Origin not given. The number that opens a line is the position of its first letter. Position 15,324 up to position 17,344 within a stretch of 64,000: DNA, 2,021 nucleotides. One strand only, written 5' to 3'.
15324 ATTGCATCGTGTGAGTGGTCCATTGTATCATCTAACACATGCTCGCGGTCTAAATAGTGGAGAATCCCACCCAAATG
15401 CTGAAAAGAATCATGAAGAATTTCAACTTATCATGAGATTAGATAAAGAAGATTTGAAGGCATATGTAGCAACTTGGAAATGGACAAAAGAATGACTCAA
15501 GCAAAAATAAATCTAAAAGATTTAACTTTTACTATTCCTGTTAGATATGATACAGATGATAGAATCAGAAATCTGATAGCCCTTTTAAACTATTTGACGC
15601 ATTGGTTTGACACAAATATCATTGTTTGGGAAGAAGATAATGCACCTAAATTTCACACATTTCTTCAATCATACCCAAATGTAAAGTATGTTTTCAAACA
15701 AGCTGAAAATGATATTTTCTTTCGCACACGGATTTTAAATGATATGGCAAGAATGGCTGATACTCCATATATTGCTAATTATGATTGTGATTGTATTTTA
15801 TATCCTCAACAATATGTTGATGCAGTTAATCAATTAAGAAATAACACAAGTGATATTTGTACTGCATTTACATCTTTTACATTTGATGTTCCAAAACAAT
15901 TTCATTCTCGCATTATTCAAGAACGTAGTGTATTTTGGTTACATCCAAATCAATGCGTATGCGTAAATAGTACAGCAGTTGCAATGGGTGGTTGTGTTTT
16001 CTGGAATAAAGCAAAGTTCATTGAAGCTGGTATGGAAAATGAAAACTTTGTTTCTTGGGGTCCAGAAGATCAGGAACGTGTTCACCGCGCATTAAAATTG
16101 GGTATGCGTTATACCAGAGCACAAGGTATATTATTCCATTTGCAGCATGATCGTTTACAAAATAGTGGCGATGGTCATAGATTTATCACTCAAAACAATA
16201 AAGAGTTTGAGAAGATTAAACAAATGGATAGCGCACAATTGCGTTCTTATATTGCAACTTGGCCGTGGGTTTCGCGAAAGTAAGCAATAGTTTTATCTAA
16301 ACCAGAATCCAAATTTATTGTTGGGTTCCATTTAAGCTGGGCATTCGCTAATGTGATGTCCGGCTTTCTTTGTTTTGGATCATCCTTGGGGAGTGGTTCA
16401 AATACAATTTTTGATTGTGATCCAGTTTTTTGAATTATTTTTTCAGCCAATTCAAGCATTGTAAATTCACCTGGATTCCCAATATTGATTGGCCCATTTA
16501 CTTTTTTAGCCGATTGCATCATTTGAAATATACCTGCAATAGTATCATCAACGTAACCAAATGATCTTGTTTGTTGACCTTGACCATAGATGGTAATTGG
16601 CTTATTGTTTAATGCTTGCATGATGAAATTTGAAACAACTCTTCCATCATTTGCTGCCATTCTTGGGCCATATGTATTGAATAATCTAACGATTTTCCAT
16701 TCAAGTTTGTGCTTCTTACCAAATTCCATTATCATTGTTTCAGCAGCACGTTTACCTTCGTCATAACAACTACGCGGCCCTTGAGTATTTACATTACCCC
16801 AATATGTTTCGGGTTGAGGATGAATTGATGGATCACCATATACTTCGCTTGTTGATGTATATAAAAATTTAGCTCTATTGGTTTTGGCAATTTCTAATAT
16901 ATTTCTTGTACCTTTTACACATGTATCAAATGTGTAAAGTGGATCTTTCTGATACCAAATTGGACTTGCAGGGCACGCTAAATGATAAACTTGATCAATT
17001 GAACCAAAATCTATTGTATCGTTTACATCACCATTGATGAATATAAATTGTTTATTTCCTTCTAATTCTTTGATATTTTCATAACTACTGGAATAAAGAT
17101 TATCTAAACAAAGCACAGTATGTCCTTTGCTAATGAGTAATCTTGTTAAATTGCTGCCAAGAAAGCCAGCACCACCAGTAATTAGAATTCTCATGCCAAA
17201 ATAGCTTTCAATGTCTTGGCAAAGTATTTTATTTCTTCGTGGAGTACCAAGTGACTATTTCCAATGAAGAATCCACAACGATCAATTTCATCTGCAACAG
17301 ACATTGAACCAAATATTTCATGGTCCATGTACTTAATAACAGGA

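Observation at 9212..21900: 12.7-kb phage glycan-building island: nine GT-like genes, two methyltransferases and its own nucleotide-sugar supply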

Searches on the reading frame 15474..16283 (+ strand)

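Call 3: search_protein_families(library=pfam, proteins=[window:15474-16283:+], max_evalue=0.01)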
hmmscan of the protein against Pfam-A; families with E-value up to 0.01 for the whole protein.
window:15474-16283:+ (269 aa): 2 families
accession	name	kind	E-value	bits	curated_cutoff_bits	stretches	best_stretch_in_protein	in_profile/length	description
PF02709.20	Glyco_transf_7C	-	7.8e-06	25.9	23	1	170-225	19-77/78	N-terminal domain of galactosyltransferase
PF00535.33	Glycos_transf_2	-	0.00039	20.8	23.3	1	58-175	39-157/168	Glycosyl transferase family 2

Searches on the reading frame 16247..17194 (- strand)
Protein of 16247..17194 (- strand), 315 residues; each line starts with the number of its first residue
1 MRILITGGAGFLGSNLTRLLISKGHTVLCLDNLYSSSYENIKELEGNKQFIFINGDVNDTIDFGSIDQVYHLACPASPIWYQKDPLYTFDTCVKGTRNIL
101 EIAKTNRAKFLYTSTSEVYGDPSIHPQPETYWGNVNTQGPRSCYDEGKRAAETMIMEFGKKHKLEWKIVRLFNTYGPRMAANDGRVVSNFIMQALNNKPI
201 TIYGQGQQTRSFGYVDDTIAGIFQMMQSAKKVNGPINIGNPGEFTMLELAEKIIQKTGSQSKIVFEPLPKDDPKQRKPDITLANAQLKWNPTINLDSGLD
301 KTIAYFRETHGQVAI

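Call 4: search_protein_families(library=pfam, proteins=[window:16247-17194:-], max_evalue=0.01)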
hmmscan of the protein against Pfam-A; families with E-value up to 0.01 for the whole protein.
window:16247-17194:- (315 aa): 9 families
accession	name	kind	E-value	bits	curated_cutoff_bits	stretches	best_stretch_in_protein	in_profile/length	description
PF01370.27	Epimerase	-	7.8e-54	183.1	20.9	1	3-239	1-240/240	NAD dependent epimerase/dehydratase family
PF16363.11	GDP_Man_Dehyd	-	9.2e-53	180.3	27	1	4-301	1-331/332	GDP-mannose 4,6 dehydratase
PF01073.25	3Beta_HSD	-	1.8e-15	57.2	22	1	4-216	1-219/280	3-beta hydroxysteroid dehydrogenase/isomerase family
PF04321.23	RmlD_sub_bind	-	1.6e-13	50.8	27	1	1-269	1-242/287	RmlD substrate binding domain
PF07993.18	NAD_binding_4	-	4.8e-10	39.5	20.1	1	5-176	1-209/258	Male sterility protein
PF02719.21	Polysacc_synt_2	-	7.7e-10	38.9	20.2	2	3-115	1-128/293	Polysaccharide biosynthesis protein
PF00106.31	adh_short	-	0.00015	21.7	26.6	1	3-60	3-61/195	short chain dehydrogenase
PF08659.16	KR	-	0.0055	17.1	22.6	0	3-59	3-64/180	KR domain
PF13460.12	NAD_binding_10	-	0.0063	16.8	27.2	0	7-171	1-143/184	NAD(P)H-binding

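Call 6: search_protein_families(library=ncbifam, proteins=[window:16247-17194:-], max_evalue=0.001)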
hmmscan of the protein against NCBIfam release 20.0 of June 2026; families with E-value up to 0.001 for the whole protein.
window:16247-17194:- (315 aa): 30 families (the best 25 are shown)
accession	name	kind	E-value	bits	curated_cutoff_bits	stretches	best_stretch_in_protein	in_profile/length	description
TIGR01181.1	dTDP_gluc_dehyt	equivalog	1.7e-43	148.9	365.1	1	2-309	1-314/321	dTDP-glucose 4,6-dehydratase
TIGR04180.1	EDH_00030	hypoth_equivalog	8.4e-39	133.4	475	1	3-266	1-265/297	NAD-dependent 4,6-dehydratase LegB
NF005998.1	PRK08125.1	equivalog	6.2e-33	114.1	777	1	2-306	317-649/649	bifunctional UDP-4-amino-4-deoxy-L-arabinose formyltransferase/UDP-glucuronic acid oxidase ArnA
NF008872.0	PRK11908.1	equivalog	5.5e-32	111.2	294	1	2-257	3-271/349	bifunctional UDP-4-keto-pentose/UDP-xylose synthase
TIGR01179.1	galE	equivalog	1.9e-29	102.6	262.3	1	2-302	1-321/332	UDP-glucose 4-epimerase GalE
TIGR02197.1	heptose_epim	equivalog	5.3e-27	94.8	274.6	1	3-298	1-305/316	ADP-glyceromanno-heptose 6-epimerase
NF007490.0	PRK10084.1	subfamily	9.9e-24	84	649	1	1-308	1-336/361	dTDP-glucose 4,6-dehydratase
NF011728.1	PRK15181.1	equivalog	1.9e-23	83.1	760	1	2-311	17-342/348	Vi polysaccharide biosynthesis UDP-N-acetylglucosaminuronic acid C-4 epimerase TviC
NF007582.0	PRK10217.1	equivalog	1.9e-22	79.9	698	1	2-255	3-268/355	dTDP-glucose 4,6-dehydratase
NF007956.0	PRK10675.1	subfamily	1.1e-18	67.5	394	1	1-302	1-325/338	UDP-glucose 4-epimerase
TIGR02622.1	CDP_4_6_dhtase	equivalog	1e-16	61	278.45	1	2-309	6-333/352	CDP-glucose 4,6-dehydratase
NF047922.1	GDPFucSynFcl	equivalog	1.3e-15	57.7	500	1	2-310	4-305/308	GDP-L-fucose synthase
NF008360.0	PRK11150.1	equivalog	7.4e-15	54.9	452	1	3-269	2-265/310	ADP-glyceromanno-heptose 6-epimerase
TIGR03466.1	HpnA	hypoth_equivalog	7.2e-14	51.4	367.65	1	1-177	1-173/327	hopanoid-associated sugar epimerase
NF042422.1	oxyalk_red_OleD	equivalog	8.5e-13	48.4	580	1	1-225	1-214/329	2-alkyl-3-oxoalkanoate reductase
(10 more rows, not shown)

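Call 13: search_solved_structures(query=window:16247-17194:-, max_evalue=1e-20)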
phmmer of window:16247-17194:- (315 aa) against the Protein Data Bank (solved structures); distinct sequences matched with E-value up to 1e-20: 50.
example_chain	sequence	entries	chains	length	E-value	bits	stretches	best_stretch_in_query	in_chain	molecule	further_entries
4gll_A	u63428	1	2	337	5.7e-98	331.1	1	2-308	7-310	UDP-glucuronic acid decarboxylase 1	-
2b69_A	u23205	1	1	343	6.1e-98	331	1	2-308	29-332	UDP-glucuronate decarboxylase 1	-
4m55_A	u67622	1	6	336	2.8e-97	328.8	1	2-308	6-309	UDP-glucuronic acid decarboxylase 1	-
4lk3_A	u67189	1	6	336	3.9e-97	328.4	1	2-308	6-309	UDP-glucuronic acid decarboxylase 1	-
4zrm_A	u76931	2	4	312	2.9e-36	128.4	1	1-309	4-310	UDP-glucose 4-epimerase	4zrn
7ys8_A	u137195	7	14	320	3e-36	128.4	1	1-310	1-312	UDP-glucose 4-epimerase | UDP-glucose 4-epimerase along with EC 5.1.3.2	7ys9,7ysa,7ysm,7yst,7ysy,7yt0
6zl6_A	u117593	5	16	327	5.6e-36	127.5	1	1-310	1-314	Epimerase domain-containing protein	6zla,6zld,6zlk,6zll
6zlj_A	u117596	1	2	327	1.9e-35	125.7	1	1-310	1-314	Epimerase domain-containing protein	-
8rdg_A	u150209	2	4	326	2.3e-34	122.2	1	1-280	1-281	SDR family NAD(P)-dependent oxidoreductase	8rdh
6bwl_A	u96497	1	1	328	2.6e-34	122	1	1-306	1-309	Pal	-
8rdi_A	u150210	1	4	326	8.3e-34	120.3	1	1-280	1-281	SDR family NAD(P)-dependent oxidoreductase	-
8v4g_A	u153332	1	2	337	3.6e-33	118.3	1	2-309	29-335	Putative nucleotide sugar dehydratase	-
8v4h_A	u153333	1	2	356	4.3e-33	118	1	2-309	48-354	Putative nucleotide sugar dehydratase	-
8vr2_A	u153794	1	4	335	6e-30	107.7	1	2-305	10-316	NAD-dependent epimerase/dehydratase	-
2hun_A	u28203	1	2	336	3.3e-28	101.9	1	1-307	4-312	336aa long hypothetical dTDP-glucose 4,6-dehydratase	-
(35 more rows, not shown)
